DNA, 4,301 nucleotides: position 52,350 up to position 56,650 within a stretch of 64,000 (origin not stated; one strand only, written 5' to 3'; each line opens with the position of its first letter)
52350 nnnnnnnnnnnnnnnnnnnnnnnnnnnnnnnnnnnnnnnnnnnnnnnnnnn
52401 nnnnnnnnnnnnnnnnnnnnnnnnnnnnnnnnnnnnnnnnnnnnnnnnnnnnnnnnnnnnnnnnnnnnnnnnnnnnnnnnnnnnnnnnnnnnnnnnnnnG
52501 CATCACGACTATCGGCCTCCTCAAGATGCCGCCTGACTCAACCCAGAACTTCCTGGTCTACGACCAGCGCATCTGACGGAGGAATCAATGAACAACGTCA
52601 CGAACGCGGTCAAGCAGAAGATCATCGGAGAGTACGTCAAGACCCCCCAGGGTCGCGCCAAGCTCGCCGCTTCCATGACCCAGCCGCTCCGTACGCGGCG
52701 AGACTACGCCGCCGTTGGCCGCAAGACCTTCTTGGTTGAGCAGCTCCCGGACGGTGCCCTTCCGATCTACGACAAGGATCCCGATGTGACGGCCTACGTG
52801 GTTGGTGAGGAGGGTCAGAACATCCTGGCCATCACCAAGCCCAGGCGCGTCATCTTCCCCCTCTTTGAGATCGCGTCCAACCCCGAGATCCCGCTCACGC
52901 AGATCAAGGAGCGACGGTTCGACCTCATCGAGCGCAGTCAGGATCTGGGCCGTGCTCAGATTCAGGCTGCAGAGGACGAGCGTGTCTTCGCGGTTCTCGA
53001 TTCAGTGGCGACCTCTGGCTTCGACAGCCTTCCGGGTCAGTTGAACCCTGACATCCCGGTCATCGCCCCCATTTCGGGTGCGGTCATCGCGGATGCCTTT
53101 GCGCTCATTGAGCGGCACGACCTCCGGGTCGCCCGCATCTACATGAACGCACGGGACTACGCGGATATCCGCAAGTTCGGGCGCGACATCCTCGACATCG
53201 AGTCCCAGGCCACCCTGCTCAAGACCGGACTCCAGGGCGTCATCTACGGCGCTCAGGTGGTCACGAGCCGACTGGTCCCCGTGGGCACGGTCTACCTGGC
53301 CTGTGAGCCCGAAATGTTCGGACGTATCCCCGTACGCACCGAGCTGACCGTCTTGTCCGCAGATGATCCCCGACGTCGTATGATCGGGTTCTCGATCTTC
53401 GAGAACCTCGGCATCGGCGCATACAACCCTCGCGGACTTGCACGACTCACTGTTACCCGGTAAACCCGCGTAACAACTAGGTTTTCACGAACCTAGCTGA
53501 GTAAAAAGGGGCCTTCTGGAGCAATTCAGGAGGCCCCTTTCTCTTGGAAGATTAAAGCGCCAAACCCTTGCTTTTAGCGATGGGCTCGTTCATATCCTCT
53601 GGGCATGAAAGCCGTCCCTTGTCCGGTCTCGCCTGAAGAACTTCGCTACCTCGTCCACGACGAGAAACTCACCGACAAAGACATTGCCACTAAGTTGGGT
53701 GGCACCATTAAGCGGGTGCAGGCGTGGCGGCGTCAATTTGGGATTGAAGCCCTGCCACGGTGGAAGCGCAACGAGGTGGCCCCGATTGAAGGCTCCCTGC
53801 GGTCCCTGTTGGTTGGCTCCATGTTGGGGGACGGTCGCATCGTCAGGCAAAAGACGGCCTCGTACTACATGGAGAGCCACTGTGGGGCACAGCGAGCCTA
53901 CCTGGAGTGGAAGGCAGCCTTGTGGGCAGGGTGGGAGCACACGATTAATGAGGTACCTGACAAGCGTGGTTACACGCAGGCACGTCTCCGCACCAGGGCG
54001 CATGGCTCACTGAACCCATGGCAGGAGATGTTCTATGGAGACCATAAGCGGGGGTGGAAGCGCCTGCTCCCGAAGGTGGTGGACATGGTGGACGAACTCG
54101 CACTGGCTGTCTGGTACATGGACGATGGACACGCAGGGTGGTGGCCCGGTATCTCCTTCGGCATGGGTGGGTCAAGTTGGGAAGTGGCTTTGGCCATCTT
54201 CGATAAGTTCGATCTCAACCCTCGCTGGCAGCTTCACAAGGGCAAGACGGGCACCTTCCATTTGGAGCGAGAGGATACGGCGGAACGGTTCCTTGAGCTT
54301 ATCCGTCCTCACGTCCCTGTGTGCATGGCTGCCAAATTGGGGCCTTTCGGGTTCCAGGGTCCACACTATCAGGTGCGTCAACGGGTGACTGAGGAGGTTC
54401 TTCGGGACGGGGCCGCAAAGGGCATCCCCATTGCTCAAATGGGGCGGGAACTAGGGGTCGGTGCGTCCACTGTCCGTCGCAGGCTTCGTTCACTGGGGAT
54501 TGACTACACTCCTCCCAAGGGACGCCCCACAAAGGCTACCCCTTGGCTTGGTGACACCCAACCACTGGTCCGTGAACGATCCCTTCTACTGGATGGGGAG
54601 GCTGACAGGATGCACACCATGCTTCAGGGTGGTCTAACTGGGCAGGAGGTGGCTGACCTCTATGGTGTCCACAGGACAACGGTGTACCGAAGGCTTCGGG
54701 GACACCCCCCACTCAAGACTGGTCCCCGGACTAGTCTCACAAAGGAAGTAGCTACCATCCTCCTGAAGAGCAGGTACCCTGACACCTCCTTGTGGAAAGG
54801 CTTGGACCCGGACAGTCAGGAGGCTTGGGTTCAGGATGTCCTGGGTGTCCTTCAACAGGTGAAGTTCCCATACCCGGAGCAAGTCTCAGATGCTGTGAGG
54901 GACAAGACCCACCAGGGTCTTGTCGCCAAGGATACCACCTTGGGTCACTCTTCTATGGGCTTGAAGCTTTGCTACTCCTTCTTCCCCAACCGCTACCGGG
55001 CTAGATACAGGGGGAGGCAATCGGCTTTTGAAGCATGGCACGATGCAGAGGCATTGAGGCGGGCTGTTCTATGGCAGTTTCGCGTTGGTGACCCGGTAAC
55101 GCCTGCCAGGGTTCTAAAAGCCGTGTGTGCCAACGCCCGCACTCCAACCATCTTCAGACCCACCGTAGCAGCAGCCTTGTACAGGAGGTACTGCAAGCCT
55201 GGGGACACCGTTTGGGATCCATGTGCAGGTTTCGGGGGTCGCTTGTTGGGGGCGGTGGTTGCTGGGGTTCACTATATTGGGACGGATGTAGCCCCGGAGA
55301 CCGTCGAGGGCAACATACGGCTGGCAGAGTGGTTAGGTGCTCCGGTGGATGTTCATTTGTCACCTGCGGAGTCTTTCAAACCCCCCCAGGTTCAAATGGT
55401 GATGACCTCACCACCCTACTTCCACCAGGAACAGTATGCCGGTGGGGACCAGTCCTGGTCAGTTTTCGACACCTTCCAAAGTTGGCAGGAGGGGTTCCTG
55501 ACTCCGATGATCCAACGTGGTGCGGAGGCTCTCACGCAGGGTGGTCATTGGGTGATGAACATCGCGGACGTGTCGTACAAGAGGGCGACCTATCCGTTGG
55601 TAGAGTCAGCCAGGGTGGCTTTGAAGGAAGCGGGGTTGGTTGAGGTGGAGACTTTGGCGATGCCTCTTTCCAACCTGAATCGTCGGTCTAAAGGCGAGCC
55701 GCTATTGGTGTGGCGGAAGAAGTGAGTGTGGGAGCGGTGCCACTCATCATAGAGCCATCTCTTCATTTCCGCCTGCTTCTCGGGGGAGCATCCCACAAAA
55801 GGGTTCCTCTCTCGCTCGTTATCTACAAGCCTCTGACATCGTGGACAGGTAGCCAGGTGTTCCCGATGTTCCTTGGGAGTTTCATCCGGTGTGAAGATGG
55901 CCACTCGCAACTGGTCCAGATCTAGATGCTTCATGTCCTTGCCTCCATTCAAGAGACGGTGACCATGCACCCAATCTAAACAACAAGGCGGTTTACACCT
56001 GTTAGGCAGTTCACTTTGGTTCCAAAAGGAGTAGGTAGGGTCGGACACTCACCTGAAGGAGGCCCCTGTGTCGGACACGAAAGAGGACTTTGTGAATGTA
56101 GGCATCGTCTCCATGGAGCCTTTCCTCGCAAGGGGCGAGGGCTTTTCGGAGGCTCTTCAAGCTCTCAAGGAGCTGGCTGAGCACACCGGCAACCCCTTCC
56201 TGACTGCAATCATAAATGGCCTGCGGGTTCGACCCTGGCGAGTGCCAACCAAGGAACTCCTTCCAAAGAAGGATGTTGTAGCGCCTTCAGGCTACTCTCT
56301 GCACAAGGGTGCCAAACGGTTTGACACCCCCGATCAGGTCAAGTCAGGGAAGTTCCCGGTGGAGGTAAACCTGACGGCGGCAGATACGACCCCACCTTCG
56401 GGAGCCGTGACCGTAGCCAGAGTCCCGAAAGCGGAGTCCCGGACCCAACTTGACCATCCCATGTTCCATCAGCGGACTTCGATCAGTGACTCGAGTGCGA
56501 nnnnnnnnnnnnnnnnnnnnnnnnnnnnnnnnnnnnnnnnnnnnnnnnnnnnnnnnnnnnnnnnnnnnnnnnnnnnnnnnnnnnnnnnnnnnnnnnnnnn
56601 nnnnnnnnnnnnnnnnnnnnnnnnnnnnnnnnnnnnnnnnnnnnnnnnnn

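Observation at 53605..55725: Single-chain fusion of a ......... homing endonuclease and a DNA methyltransferase in an inserted-looking cassette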

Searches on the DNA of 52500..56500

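Call 88: search_rna_families(source=window, start=52500, end=56500, threshold=evalue, max_evalue=1)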
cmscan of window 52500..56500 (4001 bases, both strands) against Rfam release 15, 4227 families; matches with E-value up to 1: 2.
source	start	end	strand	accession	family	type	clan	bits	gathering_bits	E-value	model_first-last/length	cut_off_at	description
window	52953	53043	-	RF02216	ZNFX1-AS1_2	Gene; lncRNA;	-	17.3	45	0.59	1-93/93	no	ZNFX1 antisense RNA 1 conserved region 2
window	53471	53546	+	RF02353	BjrC68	Gene; sRNA;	-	16.9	39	0.63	1-82/82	no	Bradyrhizobiaceae sRNA BjrC68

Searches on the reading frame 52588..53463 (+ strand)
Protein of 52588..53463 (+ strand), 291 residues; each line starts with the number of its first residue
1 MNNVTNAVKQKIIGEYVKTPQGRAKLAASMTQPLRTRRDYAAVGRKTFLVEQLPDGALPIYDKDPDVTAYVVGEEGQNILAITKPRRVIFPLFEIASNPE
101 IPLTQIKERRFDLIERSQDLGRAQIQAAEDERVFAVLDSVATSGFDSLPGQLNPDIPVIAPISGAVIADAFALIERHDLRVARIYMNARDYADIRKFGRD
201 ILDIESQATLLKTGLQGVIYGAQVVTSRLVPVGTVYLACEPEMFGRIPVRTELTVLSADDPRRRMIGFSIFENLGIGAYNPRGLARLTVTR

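Call 4: search_protein_families(library=phrogs, proteins=[window:52588-53463:+], max_evalue=0.01)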
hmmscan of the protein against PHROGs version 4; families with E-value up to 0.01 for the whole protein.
window:52588-53463:+ (291 aa): 3 families
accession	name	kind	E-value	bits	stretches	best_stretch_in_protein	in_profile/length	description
phrog_2522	-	head and packaging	3.8e-47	162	1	7-287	41-315/318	major head protein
phrog_544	-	head and packaging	0.00011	22.7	1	183-249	168-224/282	major head protein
phrog_10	-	head and packaging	0.0011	19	1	66-237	411-582/752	major head protein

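Call 16: find_related_loci(query=window:52588-53460:+, collection=viral_contigs, flank=8000)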
Query window:52588-53460:+ (291 aa) in viral_contigs; peptide patterns used: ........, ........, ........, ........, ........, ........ (x = any residue, [..] = any of these).
573 stretches matched a pattern; 560 encode a relative of the query (tblastn E <= 1e-3); the best 80 are kept; 80 distinct loci.
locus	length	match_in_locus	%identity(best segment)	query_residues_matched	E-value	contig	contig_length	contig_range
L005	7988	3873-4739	96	3-291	0e+0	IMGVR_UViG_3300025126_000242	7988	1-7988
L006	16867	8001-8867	96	3-291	0e+0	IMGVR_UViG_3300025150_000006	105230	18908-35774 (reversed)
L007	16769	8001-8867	96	3-291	0e+0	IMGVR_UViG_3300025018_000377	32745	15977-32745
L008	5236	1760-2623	97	4-291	0e+0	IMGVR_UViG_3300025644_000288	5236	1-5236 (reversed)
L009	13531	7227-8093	96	3-291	0e+0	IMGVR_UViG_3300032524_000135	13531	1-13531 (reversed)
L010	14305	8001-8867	96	3-291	0e+0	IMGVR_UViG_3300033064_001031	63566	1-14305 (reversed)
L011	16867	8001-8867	96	3-291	0e+0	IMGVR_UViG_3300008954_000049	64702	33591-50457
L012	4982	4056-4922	96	3-291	0e+0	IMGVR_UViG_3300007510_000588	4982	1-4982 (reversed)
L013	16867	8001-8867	96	3-291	0e+0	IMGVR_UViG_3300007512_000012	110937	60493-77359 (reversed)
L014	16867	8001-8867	95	3-291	0e+0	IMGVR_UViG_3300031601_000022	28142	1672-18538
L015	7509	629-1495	94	3-291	0e+0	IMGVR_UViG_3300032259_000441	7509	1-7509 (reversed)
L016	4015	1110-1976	94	3-291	0e+0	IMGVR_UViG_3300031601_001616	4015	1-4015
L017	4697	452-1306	94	3-287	0e+0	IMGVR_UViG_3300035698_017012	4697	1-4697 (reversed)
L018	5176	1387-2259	89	1-291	0e+0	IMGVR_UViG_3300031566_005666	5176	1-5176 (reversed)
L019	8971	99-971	89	1-291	2e-178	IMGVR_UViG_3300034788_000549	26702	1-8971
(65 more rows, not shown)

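Call 38: search_protein_families(library=pfam, proteins=[L015:1559-4165:+], max_evalue=0.01)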
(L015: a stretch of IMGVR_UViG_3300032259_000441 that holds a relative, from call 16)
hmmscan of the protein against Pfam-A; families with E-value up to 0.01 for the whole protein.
L015:1559-4165:+ (868 aa): 4 families
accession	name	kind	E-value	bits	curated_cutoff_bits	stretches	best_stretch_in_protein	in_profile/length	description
PF03161.18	LAGLIDADG_2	-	4e-21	76.1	25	1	166-327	2-166/168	LAGLIDADG DNA endonuclease family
PF01555.25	N6_N4_Mtase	-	7.2e-05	23.3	26.7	1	591-656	1-60/221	DNA methylase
PF13384.12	HTH_23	-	0.0047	17.1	24.6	0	120-143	18-41/50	Homeodomain-like domain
PF11706.13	zf-CGNR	-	0.0059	16.8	24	1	826-854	1-29/44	CGNR zinc finger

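Call 64: search_protein_families(library=pfam, proteins=[window:52588-53463:+], max_evalue=0.05)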
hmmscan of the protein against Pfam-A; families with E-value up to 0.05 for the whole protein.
window:52588-53463:+ (291 aa): 0 families
